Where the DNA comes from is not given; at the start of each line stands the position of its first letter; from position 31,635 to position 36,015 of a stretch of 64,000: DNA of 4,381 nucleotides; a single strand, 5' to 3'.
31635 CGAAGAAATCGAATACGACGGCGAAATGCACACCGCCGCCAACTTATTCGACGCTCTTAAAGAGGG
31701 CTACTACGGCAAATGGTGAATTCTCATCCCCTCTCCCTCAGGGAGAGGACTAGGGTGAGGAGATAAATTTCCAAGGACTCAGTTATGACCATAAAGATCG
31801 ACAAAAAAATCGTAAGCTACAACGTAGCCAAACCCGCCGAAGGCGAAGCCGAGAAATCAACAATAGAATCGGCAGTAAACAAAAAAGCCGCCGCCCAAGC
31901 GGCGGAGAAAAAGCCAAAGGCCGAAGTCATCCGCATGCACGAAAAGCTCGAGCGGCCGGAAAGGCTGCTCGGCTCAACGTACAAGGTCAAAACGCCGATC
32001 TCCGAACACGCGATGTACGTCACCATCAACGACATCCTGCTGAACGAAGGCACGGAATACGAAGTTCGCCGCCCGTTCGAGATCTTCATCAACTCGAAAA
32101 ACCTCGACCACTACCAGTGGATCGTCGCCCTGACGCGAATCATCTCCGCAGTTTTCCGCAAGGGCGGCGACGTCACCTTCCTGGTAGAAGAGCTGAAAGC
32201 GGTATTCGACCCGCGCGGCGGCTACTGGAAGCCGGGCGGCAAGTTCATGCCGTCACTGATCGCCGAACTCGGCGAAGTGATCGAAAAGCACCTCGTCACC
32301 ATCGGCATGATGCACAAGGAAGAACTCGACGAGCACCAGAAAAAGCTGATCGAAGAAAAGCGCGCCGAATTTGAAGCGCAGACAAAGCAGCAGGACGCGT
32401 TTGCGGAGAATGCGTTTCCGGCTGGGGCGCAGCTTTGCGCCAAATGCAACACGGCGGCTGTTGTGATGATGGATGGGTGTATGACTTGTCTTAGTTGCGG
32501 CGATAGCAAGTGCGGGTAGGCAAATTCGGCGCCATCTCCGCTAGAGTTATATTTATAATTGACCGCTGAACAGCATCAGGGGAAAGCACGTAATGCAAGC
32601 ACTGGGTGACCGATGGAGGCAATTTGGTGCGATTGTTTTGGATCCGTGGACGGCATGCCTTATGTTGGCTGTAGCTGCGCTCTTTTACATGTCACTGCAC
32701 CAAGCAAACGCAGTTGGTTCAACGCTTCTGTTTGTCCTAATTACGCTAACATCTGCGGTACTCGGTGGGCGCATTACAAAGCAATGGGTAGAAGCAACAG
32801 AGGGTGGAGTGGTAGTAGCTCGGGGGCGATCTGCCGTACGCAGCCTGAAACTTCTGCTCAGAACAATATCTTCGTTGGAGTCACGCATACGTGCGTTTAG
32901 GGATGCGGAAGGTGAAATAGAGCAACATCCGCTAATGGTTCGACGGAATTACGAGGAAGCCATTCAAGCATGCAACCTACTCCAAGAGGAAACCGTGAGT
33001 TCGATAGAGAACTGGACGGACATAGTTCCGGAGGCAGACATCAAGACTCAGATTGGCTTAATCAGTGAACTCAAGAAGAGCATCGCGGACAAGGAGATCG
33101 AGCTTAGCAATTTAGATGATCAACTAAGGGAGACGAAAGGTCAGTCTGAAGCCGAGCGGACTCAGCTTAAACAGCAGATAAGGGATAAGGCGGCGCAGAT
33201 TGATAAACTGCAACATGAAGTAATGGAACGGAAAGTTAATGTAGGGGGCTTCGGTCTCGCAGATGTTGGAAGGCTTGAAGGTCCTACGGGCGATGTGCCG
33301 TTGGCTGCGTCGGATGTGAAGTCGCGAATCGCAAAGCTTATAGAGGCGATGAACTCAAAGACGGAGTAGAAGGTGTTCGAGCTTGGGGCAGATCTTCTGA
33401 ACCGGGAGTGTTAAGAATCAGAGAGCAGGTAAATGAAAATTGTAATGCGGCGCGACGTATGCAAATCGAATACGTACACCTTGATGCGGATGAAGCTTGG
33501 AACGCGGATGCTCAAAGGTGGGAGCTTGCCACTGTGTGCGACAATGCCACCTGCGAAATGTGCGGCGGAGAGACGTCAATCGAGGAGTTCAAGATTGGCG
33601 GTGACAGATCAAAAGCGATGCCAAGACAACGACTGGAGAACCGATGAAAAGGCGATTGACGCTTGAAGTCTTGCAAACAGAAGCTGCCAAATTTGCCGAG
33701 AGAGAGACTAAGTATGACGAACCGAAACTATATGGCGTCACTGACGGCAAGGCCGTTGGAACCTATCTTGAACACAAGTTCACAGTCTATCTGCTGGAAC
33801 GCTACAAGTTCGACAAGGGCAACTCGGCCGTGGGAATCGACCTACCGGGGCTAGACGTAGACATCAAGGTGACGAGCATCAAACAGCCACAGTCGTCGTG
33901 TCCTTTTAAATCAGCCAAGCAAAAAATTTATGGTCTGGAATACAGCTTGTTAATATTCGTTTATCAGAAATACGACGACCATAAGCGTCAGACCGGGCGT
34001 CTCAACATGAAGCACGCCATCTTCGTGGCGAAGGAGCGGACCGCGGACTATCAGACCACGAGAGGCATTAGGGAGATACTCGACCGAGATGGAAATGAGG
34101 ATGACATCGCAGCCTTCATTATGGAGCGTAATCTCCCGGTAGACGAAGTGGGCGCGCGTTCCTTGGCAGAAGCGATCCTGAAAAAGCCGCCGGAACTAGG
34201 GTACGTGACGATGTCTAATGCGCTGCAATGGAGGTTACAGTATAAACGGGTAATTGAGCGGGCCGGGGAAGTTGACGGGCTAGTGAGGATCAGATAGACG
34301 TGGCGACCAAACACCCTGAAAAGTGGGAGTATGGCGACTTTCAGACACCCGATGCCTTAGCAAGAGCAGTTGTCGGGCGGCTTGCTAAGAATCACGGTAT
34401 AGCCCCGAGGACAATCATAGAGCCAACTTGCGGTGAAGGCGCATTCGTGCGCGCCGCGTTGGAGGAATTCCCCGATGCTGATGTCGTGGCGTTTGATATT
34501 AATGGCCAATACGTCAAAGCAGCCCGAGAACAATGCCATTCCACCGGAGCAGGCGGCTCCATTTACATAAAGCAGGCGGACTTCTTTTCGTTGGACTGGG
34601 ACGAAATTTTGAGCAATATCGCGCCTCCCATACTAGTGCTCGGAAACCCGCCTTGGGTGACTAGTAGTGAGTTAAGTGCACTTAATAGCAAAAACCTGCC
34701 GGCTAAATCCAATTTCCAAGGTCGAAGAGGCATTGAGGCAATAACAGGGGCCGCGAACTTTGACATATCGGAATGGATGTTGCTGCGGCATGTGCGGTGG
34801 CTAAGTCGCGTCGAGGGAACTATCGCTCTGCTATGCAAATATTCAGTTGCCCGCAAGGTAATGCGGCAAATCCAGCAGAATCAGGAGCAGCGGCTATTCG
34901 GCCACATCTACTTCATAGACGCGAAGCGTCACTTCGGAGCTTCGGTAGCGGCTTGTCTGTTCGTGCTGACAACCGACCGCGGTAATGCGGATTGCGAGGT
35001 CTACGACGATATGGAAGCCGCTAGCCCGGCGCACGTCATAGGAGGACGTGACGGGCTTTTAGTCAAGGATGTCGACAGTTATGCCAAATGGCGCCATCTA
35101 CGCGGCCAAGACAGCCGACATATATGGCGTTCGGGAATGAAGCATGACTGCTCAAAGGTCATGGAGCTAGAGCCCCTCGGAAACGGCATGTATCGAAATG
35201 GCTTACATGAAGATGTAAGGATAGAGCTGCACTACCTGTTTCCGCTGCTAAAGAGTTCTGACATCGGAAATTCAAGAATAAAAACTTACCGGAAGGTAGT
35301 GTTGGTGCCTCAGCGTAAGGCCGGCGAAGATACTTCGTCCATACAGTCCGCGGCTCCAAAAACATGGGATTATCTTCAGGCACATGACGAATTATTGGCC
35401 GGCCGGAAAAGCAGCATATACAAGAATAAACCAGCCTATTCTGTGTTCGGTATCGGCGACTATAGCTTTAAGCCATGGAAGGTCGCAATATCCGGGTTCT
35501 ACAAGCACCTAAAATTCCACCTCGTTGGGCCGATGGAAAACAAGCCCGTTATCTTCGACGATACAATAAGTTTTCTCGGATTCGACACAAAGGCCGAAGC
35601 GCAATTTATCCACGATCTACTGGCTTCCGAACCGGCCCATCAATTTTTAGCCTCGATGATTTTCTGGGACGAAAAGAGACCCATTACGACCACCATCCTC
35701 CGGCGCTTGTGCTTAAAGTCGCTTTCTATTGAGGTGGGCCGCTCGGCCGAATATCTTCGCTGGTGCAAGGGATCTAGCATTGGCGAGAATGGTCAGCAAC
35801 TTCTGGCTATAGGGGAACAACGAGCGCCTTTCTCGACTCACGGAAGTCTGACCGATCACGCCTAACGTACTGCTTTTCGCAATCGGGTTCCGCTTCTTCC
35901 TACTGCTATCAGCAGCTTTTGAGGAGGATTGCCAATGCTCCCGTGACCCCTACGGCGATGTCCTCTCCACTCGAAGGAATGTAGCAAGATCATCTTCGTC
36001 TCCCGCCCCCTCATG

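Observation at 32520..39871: Low-GC accessory island of about 7.3 kb between nrdJb and a lipoprotein gene, packed with nuclease, methylase and helicase genes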

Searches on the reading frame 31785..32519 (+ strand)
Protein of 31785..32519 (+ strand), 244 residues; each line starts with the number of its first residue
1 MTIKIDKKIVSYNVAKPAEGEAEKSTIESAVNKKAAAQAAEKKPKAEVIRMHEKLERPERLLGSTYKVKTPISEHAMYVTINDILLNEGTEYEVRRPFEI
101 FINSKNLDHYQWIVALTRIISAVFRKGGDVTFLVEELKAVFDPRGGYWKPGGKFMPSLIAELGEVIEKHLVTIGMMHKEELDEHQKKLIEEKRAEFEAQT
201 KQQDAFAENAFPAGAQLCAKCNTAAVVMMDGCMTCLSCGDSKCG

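Call 4: search_protein_families(library=pfam, proteins=[window:31785-32519:+], max_evalue=0.1)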
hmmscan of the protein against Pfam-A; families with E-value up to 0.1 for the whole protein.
window:31785-32519:+ (244 aa): 1 family
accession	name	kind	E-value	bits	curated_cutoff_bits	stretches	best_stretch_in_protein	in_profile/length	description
PF12637.14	TSCPD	-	1.9e-08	35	22.8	1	65-170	2-88/88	TSCPD domain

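Call 5: search_protein_families(library=padloc, proteins=[window:31785-32519:+], max_evalue=0.1)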
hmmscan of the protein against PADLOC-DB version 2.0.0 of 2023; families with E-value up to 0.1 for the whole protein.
window:31785-32519:+ (244 aa): 0 families

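Call 6: search_protein_families(library=ncbifam, proteins=[window:31785-32519:+], max_evalue=0.1)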
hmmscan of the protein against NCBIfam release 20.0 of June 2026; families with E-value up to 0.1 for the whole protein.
window:31785-32519:+ (244 aa): 1 family
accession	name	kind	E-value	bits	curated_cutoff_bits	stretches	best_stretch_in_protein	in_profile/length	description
NF006417.0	PRK08665.1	equivalog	7.3e-16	57.6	961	1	32-244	574-759/759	vitamin B12-dependent ribonucleotide reductase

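Call 14: find_encoding_contigs(protein=window:31785-32519:+, flank=10000, max_places=10)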
Protein window:31785-32519:+ (244 aa): no gene with exactly this product is on record in the collection.

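Call 15: find_related_loci(query=window:31785-32519:+, collection=metagenome_contigs, flank=10000)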
Query window:31785-32519:+ (244 aa) in metagenome_contigs; peptide patterns used: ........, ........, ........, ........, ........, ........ (x = any residue, [..] = any of these).
600 stretches matched a pattern (row limit reached: there are more); 579 encode a relative of the query (tblastn E <= 1e-3); the best 80 are kept; 80 distinct loci.
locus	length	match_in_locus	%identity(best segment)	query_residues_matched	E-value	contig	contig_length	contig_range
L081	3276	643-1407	78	1-244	3e-138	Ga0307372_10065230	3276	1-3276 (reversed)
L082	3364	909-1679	75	1-244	5e-135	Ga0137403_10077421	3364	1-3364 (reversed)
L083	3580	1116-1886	75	1-244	3e-134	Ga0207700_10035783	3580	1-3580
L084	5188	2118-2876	76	1-244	5e-131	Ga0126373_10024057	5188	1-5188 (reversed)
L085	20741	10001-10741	75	1-244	3e-127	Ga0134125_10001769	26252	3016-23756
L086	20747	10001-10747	74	1-244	2e-126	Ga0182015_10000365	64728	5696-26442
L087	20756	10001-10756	73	1-244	1e-126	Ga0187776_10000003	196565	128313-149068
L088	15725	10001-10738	76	1-244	1e-126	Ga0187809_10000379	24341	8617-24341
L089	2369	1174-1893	76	3-244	5e-133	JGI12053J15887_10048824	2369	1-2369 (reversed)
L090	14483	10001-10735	75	1-244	3e-126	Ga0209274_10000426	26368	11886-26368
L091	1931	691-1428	74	1-244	5e-135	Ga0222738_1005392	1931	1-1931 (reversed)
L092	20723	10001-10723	76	1-244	8e-126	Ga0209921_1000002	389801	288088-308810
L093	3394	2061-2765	75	1-244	2e-129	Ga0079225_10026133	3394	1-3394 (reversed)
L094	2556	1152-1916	73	1-244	1e-131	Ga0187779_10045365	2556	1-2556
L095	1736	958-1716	72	1-244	1e-134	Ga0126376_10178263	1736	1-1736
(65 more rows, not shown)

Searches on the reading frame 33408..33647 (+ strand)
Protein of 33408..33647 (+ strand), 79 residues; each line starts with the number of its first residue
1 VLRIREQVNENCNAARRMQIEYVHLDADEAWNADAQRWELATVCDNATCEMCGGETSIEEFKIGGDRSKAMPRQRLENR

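Call 4: search_protein_families(library=pfam, proteins=[window:33408-33647:+], max_evalue=0.1)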
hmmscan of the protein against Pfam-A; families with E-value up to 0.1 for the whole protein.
window:33408-33647:+ (79 aa): 2 families
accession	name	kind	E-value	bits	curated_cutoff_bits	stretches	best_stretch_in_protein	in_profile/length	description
PF21319.3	zf-FCS_1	-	0.02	15.4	26.6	1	48-62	2-16/31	Zinc finger, FCS-type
PF23895.1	Phage_zn_bind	-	0.03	14.8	27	1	25-56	23-54/69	Phage zinc binding domain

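Call 5: search_protein_families(library=padloc, proteins=[window:33408-33647:+], max_evalue=0.1)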
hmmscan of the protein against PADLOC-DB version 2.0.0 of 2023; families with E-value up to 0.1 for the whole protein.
window:33408-33647:+ (79 aa): 0 families

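Call 6: search_protein_families(library=ncbifam, proteins=[window:33408-33647:+], max_evalue=0.1)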
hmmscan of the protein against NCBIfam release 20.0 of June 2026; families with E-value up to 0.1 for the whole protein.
window:33408-33647:+ (79 aa): 0 families

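Call 49: find_homologous_proteins(query=window:33408-33647:+, max_evalue=0.01)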
Query window:33408-33647:+ (79 aa): 1 proteins with E <= 0.01 among 1 candidates.
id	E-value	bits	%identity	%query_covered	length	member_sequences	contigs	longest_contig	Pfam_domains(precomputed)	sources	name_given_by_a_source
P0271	5.5e-47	174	100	100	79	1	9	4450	-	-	-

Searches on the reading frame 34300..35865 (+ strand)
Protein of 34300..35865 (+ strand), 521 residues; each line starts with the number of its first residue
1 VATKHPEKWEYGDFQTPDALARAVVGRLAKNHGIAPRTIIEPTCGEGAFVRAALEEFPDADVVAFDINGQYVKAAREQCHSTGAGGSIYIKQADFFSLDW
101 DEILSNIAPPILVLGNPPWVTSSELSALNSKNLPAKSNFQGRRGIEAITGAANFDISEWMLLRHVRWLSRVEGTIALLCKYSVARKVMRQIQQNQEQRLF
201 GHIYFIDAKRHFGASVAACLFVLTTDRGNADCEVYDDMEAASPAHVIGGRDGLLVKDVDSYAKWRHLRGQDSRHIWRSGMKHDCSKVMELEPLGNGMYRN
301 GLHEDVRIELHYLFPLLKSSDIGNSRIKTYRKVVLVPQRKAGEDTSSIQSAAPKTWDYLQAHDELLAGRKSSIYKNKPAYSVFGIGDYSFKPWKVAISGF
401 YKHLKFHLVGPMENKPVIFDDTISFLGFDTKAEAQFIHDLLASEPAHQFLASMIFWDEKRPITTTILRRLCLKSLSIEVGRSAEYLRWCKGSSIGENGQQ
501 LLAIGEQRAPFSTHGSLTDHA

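Call 4: search_protein_families(library=pfam, proteins=[window:34300-35865:+], max_evalue=0.1)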
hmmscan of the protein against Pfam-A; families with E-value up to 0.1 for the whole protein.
window:34300-35865:+ (521 aa): 7 families
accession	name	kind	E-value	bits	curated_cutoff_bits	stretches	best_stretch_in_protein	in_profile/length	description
PF13649.12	Methyltransf_25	-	1.7e-05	25.8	27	1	40-100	2-60/97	Methyltransferase domain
PF13847.12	Methyltransf_31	-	6.8e-05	23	27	1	38-100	6-70/145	Methyltransferase domain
PF01170.24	UPF0020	-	0.0024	18.1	22.3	1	55-121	72-133/197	RMKL-like, methyltransferase domain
PF08242.18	Methyltransf_12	-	0.0044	18.2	30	1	44-82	5-43/98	Methyltransferase domain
PF00891.24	Methyltransf_2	-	0.0075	16.1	22.3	1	43-96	70-121/210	O-methyltransferase domain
PF08241.18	Methyltransf_11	-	0.015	16.4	21.2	1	43-100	4-56/95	Methyltransferase domain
PF05175.20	MTS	-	0.018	15.1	23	1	22-111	21-108/170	Methyltransferase small domain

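Call 5: search_protein_families(library=padloc, proteins=[window:34300-35865:+], max_evalue=0.1)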
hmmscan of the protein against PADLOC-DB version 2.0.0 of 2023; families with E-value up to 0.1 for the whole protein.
window:34300-35865:+ (521 aa): 24 families
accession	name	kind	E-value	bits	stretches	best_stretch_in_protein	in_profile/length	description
PDLC03310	MTase_II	-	1.3e-165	549.8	1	4-470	4-470/475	Type II methyltransferase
PDLC03630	REase_MTase_IIG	-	1.2e-21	74.3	2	303-472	842-1028/1100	Type IIG restriction enzyme-methyltransferase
PDLC04134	mad2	-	5.1e-12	43.4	1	11-226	270-446/492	mads_2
PDLC03580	REase_II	-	8.9e-12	41.6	1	308-450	867-1014/1112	Type II restriction enzyme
PDLC03267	MTase_II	-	3.5e-09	34.1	1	12-126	14-123/539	Type II methyltransferase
PDLC03258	MTase_II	-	8.6e-09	33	1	7-124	18-117/366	Type II methyltransferase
PDLC03222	MTase_II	-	9.6e-09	32.3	1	12-146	133-259/602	Type II methyltransferase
PDLC03226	MTase_II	-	1.1e-07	28.9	1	10-143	15-162/579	Type II methyltransferase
PDLC03248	MTase_II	-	2.6e-07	27.8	1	5-137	3-113/521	Type II methyltransferase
PDLC03719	oMTase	-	1.5e-06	25.5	1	8-129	22-132/387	orphan methyltransferase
PDLC03328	MTase_II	-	1.8e-05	21.5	1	7-138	27-153/587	Type II methyltransferase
PDLC03301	MTase_II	-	0.00023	17.8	1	12-122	75-179/604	Type II methyltransferase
PDLC03313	MTase_II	-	0.00075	16.1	1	304-371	351-416/563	Type II methyltransferase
PDLC03356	MTase_II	-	0.0021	15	1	12-120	111-213/545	Type II methyltransferase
PDLC03625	REase_MTase_IIG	-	0.0059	12.3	0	11-55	405-448/1109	Type IIG restriction enzyme-methyltransferase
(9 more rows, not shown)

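Call 6: search_protein_families(library=ncbifam, proteins=[window:34300-35865:+], max_evalue=0.1)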
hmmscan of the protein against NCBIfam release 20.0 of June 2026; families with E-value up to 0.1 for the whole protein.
window:34300-35865:+ (521 aa): 11 families
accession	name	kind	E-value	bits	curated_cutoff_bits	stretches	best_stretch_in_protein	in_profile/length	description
TIGR03534.1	RF_mod_PrmC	equivalog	1.9e-06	27.6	199.1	1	24-149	80-199/253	peptide chain release factor N(5)-glutamine methyltransferase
TIGR02987.1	met_A_Alw26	exception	9.6e-05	21.3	353.5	1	10-119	2-122/523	Alw26I/Eco31I/Esp3I family type II restriction adenine-specific DNA-methyltransferase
TIGR00536.1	hemK_fam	subfamily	0.00027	20.1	115.5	1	31-145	112-220/286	HemK family protein methyltransferase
TIGR03533.1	L3_gln_methyl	equivalog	0.0003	20.2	229.7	1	35-130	121-210/284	50S ribosomal protein L3 N(5)-glutamine methyltransferase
TIGR02072.1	BioC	equivalog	0.00064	19.6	184.95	1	26-106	25-104/244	malonyl-ACP O-methyltransferase BioC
NF041081.1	prot_lys_mtase_Arch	equivalog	0.0014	18.7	200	1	43-102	17-76/142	protein-lysine N-methyltransferase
TIGR03704.1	PrmC_rel_meth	equivalog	0.0021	17.5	248.8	1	35-169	86-207/251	putative protein N(5)-glutamine methyltransferase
NF043040.1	corrin_prot_MT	hypoth_equivalog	0.0079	15.6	180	1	35-99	41-103/216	corrinoid protein-associated methyltransferase CpaM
NF010703.0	PRK14103.1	equivalog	0.011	15.1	320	1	18-78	12-72/256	trans-aconitate 2-methyltransferase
NF047738.1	antiphage_MADS2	equivalog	0.015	13.6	720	1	10-134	309-424/654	methylation-associated defense system DNA methyltransferase MAD2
NF001080.0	PRK00121.2-2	equivalog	0.038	13.2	132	1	39-79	50-90/224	tRNA (guanosine(46)-N7)-methyltransferase TrmB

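Call 92: search_solved_structures(query=window:34300-35865:+, max_evalue=0.01)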
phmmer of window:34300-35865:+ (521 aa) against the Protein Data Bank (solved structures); distinct sequences matched with E-value up to 0.01: 4.
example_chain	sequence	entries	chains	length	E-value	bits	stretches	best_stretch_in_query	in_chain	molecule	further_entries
7qw5_A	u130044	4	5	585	7.4e-05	24.6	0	12-144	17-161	Modification methylase BseCI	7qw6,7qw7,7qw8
1sg9_A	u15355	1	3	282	0.00017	23.4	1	28-146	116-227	hemK protein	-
1nv8_A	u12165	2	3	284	0.00017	23.4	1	28-146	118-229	hemK protein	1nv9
1vq1_A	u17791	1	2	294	0.00018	23.3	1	28-146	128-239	N5-glutamine methyltransferase, HemK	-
